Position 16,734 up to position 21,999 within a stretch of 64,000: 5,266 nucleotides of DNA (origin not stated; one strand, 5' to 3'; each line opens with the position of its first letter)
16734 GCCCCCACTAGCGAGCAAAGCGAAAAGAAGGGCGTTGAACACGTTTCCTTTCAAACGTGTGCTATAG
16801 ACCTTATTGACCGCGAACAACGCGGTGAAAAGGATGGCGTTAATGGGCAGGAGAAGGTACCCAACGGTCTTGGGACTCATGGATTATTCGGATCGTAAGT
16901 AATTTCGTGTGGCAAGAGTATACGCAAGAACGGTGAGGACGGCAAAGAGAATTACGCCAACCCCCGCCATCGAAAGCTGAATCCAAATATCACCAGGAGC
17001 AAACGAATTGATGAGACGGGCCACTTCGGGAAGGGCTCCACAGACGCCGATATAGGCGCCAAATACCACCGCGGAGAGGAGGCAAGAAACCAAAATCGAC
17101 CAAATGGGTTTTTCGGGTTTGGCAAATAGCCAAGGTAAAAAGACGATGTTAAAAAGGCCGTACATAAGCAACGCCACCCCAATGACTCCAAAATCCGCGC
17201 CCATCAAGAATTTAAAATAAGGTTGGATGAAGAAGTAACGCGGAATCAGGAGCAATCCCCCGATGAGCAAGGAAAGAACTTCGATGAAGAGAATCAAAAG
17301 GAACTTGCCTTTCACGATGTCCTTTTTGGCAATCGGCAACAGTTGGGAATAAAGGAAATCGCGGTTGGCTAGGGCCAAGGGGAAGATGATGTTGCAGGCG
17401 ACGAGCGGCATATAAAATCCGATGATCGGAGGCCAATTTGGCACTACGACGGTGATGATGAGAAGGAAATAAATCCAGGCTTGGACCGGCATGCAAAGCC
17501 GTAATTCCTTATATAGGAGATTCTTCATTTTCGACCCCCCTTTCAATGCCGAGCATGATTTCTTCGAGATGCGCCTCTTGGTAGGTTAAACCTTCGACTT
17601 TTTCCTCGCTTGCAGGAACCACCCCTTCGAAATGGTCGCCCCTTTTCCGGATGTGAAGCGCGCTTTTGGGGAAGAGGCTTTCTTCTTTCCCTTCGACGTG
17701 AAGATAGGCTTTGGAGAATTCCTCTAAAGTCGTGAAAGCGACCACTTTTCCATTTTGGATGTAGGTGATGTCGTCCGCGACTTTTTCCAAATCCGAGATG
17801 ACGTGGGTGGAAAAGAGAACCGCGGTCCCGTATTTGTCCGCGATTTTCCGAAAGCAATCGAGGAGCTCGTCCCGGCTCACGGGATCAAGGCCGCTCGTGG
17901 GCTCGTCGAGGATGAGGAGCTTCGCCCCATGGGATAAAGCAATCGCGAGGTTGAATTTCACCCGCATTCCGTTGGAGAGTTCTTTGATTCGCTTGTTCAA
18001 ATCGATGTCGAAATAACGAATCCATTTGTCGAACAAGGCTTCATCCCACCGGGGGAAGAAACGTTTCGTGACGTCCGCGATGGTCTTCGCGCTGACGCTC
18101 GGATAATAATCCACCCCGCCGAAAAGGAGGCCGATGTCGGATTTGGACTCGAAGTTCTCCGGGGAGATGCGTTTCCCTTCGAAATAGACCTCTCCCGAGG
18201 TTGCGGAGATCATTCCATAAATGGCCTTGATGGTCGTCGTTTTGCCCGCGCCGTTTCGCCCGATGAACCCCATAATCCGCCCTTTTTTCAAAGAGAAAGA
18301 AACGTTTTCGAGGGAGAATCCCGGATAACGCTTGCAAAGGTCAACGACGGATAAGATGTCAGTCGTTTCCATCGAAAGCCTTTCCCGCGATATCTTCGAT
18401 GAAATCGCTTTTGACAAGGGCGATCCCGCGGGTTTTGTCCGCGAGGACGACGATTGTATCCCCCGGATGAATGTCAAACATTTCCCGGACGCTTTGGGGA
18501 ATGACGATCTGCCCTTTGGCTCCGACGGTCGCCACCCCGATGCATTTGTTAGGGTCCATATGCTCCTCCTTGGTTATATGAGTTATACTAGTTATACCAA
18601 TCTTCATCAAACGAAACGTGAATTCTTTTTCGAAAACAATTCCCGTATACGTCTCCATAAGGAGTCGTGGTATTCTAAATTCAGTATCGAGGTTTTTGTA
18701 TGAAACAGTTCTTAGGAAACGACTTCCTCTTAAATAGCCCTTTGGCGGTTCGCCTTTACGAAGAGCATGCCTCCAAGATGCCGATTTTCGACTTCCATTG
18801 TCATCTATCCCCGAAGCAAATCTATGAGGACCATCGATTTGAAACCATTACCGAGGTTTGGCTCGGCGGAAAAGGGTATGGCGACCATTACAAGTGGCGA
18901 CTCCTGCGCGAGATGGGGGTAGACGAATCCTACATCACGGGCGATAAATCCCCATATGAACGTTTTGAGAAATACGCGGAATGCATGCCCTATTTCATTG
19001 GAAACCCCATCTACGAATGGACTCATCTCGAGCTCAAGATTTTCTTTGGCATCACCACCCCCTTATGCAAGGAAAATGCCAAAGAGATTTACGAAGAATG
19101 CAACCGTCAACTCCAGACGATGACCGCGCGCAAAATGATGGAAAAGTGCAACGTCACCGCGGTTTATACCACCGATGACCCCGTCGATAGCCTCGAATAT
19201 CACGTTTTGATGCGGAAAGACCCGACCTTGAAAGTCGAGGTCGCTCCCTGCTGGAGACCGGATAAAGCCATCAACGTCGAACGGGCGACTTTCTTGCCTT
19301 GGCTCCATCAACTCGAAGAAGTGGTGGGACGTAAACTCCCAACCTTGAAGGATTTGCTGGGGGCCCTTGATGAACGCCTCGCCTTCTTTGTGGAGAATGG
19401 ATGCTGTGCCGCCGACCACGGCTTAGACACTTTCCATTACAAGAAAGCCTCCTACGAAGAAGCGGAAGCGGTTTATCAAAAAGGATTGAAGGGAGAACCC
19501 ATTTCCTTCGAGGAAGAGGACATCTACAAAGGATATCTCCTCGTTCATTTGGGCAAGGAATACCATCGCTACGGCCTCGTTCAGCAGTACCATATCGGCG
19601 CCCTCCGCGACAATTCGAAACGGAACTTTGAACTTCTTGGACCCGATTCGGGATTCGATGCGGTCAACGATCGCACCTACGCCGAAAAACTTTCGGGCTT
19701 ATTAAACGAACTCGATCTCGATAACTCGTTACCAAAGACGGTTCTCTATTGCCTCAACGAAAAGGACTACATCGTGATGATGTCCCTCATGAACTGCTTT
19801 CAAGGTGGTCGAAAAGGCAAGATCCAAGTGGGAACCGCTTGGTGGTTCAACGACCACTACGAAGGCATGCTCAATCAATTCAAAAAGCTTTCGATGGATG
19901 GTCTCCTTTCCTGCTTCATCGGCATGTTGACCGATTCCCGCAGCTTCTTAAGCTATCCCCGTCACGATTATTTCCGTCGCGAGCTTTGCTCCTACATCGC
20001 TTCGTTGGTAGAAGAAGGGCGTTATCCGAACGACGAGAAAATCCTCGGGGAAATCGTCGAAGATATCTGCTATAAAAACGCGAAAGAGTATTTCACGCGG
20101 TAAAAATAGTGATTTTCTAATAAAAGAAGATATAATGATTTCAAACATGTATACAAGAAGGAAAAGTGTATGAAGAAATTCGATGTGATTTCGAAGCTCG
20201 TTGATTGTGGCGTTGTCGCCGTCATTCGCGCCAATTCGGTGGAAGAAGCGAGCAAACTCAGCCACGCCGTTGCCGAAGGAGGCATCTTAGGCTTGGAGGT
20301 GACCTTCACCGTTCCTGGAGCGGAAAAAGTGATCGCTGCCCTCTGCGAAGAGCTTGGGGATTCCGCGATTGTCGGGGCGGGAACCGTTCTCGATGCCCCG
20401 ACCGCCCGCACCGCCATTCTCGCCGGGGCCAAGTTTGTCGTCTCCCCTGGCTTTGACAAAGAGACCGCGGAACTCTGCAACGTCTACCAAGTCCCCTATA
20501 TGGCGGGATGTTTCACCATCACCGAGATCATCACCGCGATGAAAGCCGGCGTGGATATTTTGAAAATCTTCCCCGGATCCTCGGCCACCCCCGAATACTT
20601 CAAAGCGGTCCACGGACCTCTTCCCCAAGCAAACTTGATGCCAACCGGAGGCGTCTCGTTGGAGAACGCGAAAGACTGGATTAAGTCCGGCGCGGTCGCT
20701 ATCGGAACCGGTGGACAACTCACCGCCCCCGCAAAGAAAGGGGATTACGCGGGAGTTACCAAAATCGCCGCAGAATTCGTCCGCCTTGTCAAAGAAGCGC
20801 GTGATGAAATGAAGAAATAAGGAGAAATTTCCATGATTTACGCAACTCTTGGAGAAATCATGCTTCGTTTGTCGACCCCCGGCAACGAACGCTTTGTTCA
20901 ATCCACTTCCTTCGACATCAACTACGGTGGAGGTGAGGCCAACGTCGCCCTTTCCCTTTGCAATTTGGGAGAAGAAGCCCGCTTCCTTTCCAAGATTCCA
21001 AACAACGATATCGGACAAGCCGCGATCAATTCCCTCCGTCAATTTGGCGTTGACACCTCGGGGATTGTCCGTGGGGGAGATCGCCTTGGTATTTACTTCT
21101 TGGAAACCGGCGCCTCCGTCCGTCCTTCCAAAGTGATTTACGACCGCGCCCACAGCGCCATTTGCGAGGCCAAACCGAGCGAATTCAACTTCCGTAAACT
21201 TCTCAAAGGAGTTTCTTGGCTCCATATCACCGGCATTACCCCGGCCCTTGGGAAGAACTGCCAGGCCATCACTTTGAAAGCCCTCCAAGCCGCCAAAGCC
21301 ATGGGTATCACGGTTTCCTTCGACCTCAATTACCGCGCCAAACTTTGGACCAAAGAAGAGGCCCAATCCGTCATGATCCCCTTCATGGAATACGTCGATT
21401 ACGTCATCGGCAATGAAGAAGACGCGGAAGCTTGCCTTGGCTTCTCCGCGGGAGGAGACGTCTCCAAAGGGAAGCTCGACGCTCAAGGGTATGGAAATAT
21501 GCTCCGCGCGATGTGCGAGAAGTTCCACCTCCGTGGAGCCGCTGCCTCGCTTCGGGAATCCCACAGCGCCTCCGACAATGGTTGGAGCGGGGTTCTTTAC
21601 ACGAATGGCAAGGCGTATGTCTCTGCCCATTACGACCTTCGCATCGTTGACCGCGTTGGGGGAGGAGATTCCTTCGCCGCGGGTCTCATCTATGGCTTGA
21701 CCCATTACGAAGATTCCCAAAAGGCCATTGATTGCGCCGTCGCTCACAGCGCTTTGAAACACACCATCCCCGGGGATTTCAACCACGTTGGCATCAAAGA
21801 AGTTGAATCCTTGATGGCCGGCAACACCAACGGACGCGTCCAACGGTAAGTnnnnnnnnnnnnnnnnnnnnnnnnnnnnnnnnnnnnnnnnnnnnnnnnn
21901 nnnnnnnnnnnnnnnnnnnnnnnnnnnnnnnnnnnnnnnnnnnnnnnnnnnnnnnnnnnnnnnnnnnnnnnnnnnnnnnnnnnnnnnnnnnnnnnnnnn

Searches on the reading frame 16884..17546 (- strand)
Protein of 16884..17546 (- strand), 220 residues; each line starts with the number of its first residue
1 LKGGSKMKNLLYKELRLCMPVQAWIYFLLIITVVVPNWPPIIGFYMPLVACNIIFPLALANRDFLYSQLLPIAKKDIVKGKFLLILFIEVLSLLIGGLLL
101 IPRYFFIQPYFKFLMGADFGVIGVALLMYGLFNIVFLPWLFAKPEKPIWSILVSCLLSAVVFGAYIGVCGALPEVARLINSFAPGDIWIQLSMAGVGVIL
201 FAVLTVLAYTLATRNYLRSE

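Call 19: search_protein_families(library=pfam, proteins=[window:16884-17546:-], max_evalue=0.0001)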
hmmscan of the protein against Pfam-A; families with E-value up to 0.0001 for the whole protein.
window:16884-17546:- (220 aa): 1 family
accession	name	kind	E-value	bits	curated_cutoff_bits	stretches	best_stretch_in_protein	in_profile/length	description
PF13346.12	ABC2_membrane_5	-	6.3e-10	39.4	25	1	9-216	1-204/205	ABC-2 family transporter protein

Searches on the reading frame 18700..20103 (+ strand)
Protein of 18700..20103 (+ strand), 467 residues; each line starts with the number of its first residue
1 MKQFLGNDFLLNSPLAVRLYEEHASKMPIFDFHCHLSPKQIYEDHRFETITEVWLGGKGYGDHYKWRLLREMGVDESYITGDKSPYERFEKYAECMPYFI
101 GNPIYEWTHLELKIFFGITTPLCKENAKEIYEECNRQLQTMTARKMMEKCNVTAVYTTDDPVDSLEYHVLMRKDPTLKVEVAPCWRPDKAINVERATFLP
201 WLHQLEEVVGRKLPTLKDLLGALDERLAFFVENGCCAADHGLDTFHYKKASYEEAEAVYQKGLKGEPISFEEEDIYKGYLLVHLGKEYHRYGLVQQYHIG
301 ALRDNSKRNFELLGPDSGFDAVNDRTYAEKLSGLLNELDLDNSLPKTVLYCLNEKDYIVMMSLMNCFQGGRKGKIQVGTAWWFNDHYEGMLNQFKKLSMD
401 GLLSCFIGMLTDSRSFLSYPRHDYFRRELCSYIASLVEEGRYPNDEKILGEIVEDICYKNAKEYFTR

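Call 20: search_protein_families(library=pfam, proteins=[window:18700-20103:+], max_evalue=0.0001)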
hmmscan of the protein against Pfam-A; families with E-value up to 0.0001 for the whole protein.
window:18700-20103:+ (467 aa): 1 family
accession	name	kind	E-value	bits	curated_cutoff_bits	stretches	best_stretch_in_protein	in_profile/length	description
PF02614.20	UxaC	-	8.5e-188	625.3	25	1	1-465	1-464/464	Glucuronate isomerase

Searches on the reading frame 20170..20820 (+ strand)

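Call 20: search_protein_families(library=pfam, proteins=[window:20170-20820:+], max_evalue=0.0001)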
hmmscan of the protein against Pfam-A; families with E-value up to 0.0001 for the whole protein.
window:20170-20820:+ (216 aa): 1 family
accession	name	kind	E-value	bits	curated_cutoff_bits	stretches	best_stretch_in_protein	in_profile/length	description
PF01081.25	Aldolase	-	3.7e-42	144.4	27.8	1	7-198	2-195/196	KDPG and KHG aldolase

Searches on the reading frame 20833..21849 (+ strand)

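Call 20: search_protein_families(library=pfam, proteins=[window:20833-21849:+], max_evalue=0.0001)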
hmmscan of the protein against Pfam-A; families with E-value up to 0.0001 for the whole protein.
window:20833-21849:+ (338 aa): 1 family
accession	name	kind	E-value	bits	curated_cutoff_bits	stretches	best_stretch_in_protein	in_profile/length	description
PF00294.29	PfkB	-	1.1e-31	110.7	25.8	1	7-310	8-290/302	pfkB family carbohydrate kinase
